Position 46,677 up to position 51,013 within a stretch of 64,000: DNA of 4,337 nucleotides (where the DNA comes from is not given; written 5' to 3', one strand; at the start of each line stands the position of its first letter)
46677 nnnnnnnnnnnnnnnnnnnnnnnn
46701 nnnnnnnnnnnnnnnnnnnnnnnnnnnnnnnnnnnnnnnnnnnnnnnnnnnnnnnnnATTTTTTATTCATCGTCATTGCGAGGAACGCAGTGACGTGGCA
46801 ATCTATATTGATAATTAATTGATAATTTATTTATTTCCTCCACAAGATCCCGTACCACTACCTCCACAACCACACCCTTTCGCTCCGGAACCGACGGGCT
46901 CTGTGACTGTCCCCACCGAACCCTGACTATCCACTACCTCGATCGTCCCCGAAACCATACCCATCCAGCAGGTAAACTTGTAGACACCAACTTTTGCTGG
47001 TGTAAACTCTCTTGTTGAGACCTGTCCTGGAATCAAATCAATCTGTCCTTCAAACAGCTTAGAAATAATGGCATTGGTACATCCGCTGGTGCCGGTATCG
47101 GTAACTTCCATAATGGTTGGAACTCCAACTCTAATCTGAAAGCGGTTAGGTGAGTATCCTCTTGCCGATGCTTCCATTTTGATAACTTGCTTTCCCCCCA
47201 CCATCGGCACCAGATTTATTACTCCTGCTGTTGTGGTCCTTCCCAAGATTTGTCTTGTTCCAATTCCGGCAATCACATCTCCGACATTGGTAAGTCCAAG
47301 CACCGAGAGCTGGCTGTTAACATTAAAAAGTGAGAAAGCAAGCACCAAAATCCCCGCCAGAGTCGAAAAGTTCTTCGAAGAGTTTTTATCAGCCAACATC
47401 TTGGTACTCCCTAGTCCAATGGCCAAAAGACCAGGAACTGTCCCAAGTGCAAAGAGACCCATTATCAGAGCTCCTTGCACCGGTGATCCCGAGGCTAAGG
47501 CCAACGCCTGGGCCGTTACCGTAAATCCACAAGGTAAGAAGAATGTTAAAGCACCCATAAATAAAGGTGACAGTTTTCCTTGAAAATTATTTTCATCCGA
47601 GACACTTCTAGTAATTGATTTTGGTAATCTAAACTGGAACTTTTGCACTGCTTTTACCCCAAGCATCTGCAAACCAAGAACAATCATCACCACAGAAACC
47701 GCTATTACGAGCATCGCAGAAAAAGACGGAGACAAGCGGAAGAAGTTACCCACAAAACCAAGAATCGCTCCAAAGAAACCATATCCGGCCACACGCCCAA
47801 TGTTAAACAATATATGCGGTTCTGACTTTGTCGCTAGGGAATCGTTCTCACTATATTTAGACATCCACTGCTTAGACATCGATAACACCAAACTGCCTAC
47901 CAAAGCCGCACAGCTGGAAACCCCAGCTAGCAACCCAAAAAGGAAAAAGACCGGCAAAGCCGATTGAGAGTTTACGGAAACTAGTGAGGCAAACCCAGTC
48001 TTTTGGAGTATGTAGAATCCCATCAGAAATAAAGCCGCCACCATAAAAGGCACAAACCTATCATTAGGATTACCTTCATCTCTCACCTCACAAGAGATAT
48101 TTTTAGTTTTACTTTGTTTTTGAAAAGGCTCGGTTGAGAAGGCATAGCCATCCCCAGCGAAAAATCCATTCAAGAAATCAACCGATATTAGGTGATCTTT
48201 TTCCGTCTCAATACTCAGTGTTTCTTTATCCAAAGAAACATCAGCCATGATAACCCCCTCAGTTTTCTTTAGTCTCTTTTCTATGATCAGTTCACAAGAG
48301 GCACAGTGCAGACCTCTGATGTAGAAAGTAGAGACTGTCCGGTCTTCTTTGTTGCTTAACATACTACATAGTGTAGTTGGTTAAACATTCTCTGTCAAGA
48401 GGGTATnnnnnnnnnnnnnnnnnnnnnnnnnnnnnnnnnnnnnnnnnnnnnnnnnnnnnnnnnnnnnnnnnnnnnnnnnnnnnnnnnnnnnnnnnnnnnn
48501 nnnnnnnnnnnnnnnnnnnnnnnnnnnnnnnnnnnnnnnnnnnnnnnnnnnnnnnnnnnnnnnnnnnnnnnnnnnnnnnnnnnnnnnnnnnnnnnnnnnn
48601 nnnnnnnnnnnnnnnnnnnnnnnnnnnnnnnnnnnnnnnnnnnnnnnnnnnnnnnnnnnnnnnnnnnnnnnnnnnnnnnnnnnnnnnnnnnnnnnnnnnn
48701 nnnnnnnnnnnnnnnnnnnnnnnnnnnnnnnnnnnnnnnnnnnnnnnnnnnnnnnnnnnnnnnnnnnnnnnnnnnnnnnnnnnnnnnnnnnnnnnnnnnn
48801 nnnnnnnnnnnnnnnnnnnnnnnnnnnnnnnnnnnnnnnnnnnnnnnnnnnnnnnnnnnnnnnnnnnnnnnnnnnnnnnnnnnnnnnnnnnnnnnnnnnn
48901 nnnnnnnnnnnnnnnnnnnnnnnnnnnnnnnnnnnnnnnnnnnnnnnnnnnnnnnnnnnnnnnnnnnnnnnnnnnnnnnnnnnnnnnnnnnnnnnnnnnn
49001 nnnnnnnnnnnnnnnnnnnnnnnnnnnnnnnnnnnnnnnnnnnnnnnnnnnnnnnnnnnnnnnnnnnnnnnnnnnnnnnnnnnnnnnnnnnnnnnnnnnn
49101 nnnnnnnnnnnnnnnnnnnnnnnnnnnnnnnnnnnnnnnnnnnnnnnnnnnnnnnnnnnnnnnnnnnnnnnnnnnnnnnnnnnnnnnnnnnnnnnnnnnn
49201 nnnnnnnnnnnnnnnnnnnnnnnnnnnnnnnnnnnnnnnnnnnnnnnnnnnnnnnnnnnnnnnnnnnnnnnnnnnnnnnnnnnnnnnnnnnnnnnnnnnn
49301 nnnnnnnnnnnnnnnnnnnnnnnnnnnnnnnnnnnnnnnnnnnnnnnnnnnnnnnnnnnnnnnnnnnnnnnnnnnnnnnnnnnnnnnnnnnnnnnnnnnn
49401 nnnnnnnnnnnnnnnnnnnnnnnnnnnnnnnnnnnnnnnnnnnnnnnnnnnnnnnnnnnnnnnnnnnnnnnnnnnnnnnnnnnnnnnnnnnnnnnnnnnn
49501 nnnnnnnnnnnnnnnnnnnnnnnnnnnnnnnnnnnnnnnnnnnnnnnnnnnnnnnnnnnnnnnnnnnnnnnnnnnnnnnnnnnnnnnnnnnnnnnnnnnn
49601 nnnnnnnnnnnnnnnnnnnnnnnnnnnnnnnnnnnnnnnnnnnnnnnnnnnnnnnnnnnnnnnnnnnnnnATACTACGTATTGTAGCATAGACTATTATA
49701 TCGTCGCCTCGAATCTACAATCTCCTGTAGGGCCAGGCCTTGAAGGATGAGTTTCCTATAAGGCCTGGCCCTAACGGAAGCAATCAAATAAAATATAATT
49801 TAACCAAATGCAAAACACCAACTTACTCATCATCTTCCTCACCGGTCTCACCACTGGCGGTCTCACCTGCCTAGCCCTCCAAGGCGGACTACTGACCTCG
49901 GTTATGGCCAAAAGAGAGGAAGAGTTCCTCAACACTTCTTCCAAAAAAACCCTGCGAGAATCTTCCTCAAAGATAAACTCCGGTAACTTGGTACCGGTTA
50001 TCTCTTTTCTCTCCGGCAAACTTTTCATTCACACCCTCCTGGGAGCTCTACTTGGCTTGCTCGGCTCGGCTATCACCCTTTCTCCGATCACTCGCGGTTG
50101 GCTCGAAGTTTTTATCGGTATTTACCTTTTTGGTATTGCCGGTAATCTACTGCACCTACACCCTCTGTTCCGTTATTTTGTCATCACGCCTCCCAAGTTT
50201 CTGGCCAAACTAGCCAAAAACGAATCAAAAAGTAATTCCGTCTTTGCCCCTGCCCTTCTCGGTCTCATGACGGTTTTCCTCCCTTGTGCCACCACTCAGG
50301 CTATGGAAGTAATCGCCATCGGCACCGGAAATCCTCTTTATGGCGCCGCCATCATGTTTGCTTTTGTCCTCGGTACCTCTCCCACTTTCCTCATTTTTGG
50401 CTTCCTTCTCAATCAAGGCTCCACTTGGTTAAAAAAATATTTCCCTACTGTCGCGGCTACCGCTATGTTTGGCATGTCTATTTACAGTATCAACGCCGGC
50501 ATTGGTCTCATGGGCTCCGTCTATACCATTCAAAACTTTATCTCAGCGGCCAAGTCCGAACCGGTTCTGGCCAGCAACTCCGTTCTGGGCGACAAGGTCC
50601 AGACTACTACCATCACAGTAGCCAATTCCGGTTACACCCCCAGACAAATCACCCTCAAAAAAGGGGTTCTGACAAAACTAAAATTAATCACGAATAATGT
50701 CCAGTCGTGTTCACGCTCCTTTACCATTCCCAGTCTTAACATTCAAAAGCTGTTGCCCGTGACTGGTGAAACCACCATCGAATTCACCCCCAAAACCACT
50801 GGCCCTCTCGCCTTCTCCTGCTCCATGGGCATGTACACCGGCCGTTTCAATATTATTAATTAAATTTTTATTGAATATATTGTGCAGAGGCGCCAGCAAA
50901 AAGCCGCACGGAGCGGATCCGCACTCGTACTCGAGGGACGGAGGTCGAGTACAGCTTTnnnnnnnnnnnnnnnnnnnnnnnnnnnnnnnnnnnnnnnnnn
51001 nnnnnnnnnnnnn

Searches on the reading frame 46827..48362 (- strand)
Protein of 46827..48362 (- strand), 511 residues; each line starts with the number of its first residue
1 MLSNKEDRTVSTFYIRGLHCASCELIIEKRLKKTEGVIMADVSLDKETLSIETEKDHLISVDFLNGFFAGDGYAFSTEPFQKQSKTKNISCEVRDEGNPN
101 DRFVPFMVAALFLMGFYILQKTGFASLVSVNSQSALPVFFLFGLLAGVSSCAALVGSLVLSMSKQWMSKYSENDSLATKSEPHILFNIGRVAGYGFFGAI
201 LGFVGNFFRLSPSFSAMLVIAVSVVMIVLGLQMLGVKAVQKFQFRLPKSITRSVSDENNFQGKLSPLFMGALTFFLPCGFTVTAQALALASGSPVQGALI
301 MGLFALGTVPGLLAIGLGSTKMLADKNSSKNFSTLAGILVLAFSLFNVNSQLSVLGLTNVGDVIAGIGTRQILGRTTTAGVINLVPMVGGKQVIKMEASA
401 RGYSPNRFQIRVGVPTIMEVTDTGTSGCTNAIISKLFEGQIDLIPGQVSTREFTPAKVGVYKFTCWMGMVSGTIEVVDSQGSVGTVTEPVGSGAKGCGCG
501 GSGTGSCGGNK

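Call 46: search_protein_families(library=pfam, proteins=[window:46827-48362:-], max_evalue=0.001)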
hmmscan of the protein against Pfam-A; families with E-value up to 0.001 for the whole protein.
window:46827-48362:- (511 aa): 3 families
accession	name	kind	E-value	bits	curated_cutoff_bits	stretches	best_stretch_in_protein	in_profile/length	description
PF13386.12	DsbD_2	-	5.2e-33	115.1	24.9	1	139-344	2-197/199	Cytochrome C biogenesis protein transmembrane region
PF00403.32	HMA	-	2.5e-09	37.8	24.8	1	12-57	1-46/62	Heavy-metal-associated domain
PF13473.12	Cupredoxin_1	-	3.5e-08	33.8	27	1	390-474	19-102/104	Cupredoxin-like domain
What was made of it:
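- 46827..48362 (-): HMA - DsbD_2 membrane domain - Cupredoxin_1 protein (511 aa) upstream on the same strand. It is a candidate outside-facing partner. Pfam (call 46).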

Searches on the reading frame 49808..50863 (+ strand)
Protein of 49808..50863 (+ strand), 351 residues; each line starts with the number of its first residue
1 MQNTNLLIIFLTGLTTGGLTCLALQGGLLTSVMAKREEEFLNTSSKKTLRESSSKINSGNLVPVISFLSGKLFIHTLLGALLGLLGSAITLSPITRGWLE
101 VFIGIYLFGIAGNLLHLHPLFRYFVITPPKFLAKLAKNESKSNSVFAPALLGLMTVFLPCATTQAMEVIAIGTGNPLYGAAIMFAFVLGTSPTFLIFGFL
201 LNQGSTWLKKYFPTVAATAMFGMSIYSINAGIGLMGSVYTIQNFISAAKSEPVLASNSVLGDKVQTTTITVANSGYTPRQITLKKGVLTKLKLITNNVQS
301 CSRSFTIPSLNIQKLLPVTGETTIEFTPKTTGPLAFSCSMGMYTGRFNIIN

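Call 46: search_protein_families(library=pfam, proteins=[window:49808-50863:+], max_evalue=0.001)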
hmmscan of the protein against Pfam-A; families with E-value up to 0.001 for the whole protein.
window:49808-50863:+ (351 aa): 2 families
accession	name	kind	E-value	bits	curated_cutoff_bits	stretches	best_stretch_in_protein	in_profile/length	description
PF13386.12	DsbD_2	-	6.8e-29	101.6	24.9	1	9-225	2-198/199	Cytochrome C biogenesis protein transmembrane region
PF13473.12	Cupredoxin_1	-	8.4e-12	45.5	27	1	262-345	18-100/104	Cupredoxin-like domain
